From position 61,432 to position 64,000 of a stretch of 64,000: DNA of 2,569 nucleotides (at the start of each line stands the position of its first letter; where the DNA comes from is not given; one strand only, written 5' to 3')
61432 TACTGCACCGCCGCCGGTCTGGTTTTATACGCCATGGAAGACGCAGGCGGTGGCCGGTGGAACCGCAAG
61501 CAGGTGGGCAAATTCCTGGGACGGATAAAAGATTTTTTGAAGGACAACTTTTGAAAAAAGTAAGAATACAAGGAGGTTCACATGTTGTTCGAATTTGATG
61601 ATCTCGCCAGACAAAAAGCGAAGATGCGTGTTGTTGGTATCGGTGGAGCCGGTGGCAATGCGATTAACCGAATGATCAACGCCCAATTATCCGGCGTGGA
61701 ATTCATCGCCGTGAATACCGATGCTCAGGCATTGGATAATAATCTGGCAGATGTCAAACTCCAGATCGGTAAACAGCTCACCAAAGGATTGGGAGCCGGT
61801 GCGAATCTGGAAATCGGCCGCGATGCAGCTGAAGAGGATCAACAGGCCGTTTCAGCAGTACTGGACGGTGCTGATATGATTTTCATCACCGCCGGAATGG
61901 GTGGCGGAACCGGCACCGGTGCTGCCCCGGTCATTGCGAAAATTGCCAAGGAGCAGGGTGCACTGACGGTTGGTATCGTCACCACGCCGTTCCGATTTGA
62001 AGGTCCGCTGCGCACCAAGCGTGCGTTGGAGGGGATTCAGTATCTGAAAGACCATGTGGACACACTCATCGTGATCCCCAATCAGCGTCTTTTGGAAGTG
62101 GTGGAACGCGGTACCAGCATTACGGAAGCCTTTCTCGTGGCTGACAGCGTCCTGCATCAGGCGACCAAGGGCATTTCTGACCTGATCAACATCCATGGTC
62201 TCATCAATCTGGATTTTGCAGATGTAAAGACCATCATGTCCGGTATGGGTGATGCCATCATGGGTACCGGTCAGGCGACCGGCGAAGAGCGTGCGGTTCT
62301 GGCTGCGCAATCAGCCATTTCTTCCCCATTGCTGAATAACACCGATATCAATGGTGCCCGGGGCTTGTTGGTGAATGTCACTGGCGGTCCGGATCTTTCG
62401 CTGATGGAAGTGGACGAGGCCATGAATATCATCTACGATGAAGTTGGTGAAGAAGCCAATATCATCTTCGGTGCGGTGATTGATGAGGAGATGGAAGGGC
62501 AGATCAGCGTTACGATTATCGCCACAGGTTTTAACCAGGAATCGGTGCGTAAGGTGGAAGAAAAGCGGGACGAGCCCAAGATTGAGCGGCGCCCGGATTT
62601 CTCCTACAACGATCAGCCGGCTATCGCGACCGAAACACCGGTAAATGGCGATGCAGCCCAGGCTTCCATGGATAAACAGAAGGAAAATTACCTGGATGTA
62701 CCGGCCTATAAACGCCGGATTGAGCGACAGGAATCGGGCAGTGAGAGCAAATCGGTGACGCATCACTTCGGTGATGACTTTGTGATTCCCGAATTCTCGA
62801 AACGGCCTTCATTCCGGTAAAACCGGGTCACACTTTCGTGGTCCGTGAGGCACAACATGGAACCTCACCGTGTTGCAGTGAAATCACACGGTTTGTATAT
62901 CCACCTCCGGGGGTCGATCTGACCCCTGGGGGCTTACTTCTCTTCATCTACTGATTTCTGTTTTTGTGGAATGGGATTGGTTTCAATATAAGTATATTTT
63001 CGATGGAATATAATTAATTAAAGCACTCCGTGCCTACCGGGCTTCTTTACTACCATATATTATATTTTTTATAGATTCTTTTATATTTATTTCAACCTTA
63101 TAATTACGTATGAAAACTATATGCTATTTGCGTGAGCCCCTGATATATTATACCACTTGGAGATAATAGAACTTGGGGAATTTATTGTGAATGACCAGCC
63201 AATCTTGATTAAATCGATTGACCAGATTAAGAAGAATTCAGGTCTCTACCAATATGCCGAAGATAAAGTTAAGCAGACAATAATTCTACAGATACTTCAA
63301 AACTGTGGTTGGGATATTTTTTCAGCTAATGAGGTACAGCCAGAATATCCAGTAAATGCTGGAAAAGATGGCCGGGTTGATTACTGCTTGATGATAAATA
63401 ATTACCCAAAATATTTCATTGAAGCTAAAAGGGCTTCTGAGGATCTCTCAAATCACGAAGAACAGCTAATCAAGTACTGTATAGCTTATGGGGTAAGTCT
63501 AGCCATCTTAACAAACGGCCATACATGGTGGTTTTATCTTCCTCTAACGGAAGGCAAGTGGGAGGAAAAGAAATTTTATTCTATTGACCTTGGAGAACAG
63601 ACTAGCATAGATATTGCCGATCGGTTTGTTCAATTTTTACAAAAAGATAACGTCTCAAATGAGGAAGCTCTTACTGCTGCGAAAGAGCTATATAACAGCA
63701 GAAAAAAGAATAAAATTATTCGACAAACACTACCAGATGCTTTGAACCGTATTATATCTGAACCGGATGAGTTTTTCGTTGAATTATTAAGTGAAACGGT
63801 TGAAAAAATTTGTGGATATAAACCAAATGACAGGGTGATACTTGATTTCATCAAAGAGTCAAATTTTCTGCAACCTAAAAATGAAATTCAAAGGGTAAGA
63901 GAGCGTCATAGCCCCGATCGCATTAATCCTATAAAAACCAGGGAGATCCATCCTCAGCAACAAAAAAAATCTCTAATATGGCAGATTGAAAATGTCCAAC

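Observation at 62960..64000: Abrupt AT-rich island right after ftsZ encoding a PD-(D/E)xK, HsdR-N-like protein (truncated by window end)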

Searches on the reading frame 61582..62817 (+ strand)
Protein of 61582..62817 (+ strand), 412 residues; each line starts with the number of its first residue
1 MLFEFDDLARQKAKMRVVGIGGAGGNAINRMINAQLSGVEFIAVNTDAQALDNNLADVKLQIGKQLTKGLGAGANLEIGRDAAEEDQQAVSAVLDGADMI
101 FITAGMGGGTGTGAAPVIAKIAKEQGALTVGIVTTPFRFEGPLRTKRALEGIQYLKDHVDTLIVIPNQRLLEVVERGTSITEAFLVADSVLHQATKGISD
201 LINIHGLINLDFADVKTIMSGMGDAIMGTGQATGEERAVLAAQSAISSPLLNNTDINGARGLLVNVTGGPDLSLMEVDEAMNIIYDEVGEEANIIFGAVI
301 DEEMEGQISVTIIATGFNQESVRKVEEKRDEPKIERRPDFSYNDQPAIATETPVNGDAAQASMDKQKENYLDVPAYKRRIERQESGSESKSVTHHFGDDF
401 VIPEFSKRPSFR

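Call 11: find_encoding_contigs(protein=window:61582-62817:+, flank=10000, max_places=10)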
Protein window:61582-62817:+ (412 aa): 1 contig read that carries it; 1 place shown.
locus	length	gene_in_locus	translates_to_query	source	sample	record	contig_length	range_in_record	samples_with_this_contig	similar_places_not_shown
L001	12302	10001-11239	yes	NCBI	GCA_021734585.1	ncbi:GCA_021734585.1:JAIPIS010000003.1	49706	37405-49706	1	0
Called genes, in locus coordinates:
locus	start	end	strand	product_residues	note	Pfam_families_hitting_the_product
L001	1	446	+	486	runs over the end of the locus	PF01225:Mur_ligase, PF08245:Mur_ligase_M, PF02875:Mur_ligase_C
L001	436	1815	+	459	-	PF01225:Mur_ligase, PF08245:Mur_ligase_M, PF02875:Mur_ligase_C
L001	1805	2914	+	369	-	PF10555:MraY_sig1 (faint), PF00953:Glycos_transf_4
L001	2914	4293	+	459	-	PF21377:MurD_N, PF21799:MurD-like_N (faint), PF08245:Mur_ligase_M, PF02875:Mur_ligase_C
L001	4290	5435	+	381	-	PF01098:FTSW_RODA_SPOVE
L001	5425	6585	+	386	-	PF03033:Glyco_transf_28, PF04101:Glyco_tran_28_C, PF00201:UDPGT (weak)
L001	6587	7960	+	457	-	PF01225:Mur_ligase, PF21799:MurD-like_N (faint), PF08245:Mur_ligase_M, PF02875:Mur_ligase_C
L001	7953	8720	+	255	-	PF08478:POTRA_1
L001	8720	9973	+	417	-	PF02491:SHS2_FTSA, PF06723:MreB_Mbl (weak), PF14450:FtsA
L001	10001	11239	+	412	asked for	PF00091:Tubulin, PF12327:FtsZ_C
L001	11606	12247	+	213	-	PF13588:HSDR_N_2 (weak), PF04313:HSDR_N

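Call 17: find_related_loci(query=window:61582-62817:+, collection=genome_contigs, flank=10000)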
Query window:61582-62817:+ (412 aa) in genome_contigs; peptide patterns used: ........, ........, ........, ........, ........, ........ (x = any residue, [..] = any of these).
600 stretches matched a pattern (row limit reached: there are more); 588 encode a relative of the query (tblastn E <= 1e-3); the best 80 are kept; 80 distinct loci.
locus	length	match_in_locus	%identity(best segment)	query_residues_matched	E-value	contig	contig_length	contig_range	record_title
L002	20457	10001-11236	98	1-412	0e+0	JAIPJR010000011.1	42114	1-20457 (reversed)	MAG: Candidatus Neomarinimicrobiota bacterium isolate Tobar14m-G40 Tobar14m-C561, whole genome shotgun sequence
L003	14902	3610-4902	57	1-411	3e-133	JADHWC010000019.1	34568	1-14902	MAG: Candidatus Neomarinimicrobiota bacterium isolate BS750m-G17 BS-750m-C1352, whole genome shotgun sequence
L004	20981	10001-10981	70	1-327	2e-131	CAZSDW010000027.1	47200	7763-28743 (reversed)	MAG TPA_asm: uncultured bacterium isolate SRP214966_co4_6 genome assembly, contig: NODE_436_length_47200_cov_6.720840, w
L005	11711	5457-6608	55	1-408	2e-114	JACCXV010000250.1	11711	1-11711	MAG: Gemmatimonadetes bacterium isolate MGR_bin187 SD2897-2912_k127_6729580, whole genome shotgun sequence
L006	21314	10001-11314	52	1-408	3e-114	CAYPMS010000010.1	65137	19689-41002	MAG TPA_asm: uncultured Fibrobacter sp. isolate SRP167436_co1_203 genome assembly, contig: NODE_472_length_65137_cov_19.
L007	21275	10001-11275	53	13-408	6e-112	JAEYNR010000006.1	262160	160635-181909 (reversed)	MAG: Fibrobacteres bacterium isolate OH_CBB_122 k127_243868, whole genome shotgun sequence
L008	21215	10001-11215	53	3-410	8e-111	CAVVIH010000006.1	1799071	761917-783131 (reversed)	MAG: uncultured Acidobacteriota bacterium isolate MFD02840.bin.2.178 genome assembly, contig: contig_4387, whole genome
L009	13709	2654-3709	59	1-347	1e-110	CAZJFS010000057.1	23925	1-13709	MAG TPA_asm: uncultured bacterium isolate SRP089250_co1_123 genome assembly, contig: NODE_3331_length_23925_cov_5.276917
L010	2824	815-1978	56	1-379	1e-113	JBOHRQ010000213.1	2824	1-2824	MAG: Gemmatimonadota bacterium isolate SD8030_maxbin2.bin.2 NODE_18271_length_2824_cov_10.470152, whole genome shotgun s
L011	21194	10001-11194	54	13-403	3e-109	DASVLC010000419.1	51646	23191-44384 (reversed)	MAG TPA_asm: Thermoanaerobaculia bacterium isolate SMAG_U3063 k141_476969, whole genome shotgun sequence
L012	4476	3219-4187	60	1-323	1e-109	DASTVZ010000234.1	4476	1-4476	MAG TPA_asm: Vicinamibacterales bacterium isolate SMAG_U2373 k141_1194928, whole genome shotgun sequence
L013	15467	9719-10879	54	26-403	7e-109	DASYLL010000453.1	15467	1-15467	MAG TPA_asm: Thermoanaerobaculia bacterium isolate SMAG_U4347 k141_475964, whole genome shotgun sequence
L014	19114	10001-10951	61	3-319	2e-108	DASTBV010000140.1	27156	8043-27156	MAG TPA_asm: Vicinamibacterales bacterium isolate SMAG_U775 k141_875939, whole genome shotgun sequence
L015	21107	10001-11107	55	2-378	1e-108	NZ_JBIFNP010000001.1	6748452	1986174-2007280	Paenibacillus sp. TAB 01 contig_1, whole genome shotgun sequence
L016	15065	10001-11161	54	26-403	3e-108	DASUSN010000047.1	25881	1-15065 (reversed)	MAG TPA_asm: Thermoanaerobaculia bacterium isolate SMAG_U1737 k141_1452931, whole genome shotgun sequence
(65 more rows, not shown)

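Call 67: find_homologous_proteins(query=L002:11941-13278:-, max_evalue=1e-100)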
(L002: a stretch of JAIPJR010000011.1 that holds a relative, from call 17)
Query L002:11941-13278:- (445 aa): 1475 proteins with E <= 1e-100 among 8000 candidates; the best 120 are listed.
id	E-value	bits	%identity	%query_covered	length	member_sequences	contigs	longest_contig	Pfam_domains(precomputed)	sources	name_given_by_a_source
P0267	7.0e-298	1005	100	100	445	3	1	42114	PF00202.28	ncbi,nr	ncbi:MAG: aminotransferase class III-fold pyridoxal phosphate-dependent enzyme [Candidatus Marinimic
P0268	3.8e-282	954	95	100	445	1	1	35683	PF00202.28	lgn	-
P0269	4.6e-270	914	89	100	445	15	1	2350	PF00202.28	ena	-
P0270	5.2e-239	811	80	99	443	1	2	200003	PF00202.28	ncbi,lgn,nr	ncbi:MAG: aminotransferase class III-fold pyridoxal phosphate-dependent enzyme [Candidatus Marinimic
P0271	2.7e-238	809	80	99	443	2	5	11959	PF00202.28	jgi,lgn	jgi:ornithine--oxo-acid transaminase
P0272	4.7e-238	808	80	99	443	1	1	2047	PF00202.28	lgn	-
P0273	6.0e-238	808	80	99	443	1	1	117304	PF00202.28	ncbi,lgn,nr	ncbi:MAG: aminotransferase class III-fold pyridoxal phosphate-dependent enzyme [Candidatus Marinimic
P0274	1.8e-237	806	79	99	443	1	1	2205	PF00202.28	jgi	jgi:ornithine--oxo-acid transaminase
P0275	1.1e-236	804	80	99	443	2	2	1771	PF00202.28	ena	-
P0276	2.6e-236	803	79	99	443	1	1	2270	PF00202.28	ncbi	-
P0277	7.0e-236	801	80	99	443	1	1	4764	PF00202.28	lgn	-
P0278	7.2e-236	801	79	99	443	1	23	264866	PF00202.28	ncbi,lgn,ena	-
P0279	9.4e-236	801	79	99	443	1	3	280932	PF00202.28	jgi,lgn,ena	-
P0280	1.8e-235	800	79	99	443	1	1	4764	PF00202.28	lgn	-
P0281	3.2e-235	799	79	99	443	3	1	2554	PF00155.28,PF00202.28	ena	-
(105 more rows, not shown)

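Call 68: find_encoding_contigs(protein=P0268, flank=10000, max_places=4)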
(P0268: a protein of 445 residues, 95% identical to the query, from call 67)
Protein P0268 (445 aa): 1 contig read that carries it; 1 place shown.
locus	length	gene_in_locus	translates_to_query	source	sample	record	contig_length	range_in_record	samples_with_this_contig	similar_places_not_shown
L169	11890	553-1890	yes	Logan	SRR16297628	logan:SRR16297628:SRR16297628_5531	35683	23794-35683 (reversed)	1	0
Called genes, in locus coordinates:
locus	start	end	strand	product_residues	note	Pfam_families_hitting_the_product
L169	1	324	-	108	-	?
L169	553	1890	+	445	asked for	PF00202:Aminotran_3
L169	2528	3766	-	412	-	PF00091:Tubulin, PF12327:FtsZ_C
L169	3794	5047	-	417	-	PF02491:SHS2_FTSA, PF06723:MreB_Mbl (weak), PF14450:FtsA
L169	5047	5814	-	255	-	PF08478:POTRA_1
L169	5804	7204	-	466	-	PF01225:Mur_ligase, PF21799:MurD-like_N (faint), PF08245:Mur_ligase_M, PF02875:Mur_ligase_C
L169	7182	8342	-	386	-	PF03033:Glyco_transf_28, PF04101:Glyco_tran_28_C, PF00201:UDPGT (weak)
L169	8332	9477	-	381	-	PF01098:FTSW_RODA_SPOVE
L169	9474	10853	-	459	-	PF21377:MurD_N, PF08245:Mur_ligase_M, PF02875:Mur_ligase_C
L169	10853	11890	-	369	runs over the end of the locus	PF10555:MraY_sig1 (faint), PF00953:Glycos_transf_4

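Call 71: find_encoding_contigs(protein=P0269, flank=10000, max_places=6)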
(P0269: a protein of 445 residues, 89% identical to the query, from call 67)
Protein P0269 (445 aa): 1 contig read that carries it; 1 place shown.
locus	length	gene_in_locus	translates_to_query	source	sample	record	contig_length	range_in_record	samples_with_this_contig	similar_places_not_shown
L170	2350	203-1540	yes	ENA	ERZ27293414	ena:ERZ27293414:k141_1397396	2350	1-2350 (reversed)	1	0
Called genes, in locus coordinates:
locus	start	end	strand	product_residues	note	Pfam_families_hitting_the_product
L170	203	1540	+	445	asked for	PF00202:Aminotran_3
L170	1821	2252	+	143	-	PF01797:Y1_Tnp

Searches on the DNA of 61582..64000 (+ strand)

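Call 28: search_rna_families(source=window, start=62700, end=64000, threshold=evalue, max_evalue=1)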
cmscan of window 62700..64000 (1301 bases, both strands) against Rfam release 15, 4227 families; matches with E-value up to 1: 0.
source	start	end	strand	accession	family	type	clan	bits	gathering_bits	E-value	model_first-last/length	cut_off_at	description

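Call 81: search_dna_similar(query=L001:12166-12302:+, collection=plasmids, mode=distant, max_evalue=0.01, max_rows=8)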
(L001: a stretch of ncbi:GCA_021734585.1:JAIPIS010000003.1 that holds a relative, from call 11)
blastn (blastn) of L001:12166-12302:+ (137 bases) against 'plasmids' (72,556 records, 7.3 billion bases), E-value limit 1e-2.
No match.

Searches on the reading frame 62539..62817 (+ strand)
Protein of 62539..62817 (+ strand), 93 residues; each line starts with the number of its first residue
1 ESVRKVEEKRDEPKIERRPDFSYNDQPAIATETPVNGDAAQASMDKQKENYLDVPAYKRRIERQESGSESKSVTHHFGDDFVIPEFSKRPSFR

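Call 24: find_related_loci(query=window:62539-62817:+, collection=metagenome_contigs, flank=10000)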
Query window:62539-62817:+ (93 aa) in metagenome_contigs; peptide patterns used: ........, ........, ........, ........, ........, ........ (x = any residue, [..] = any of these).
397 stretches matched a pattern, but none encodes a relative of the query by tblastn (E <= 1e-3).
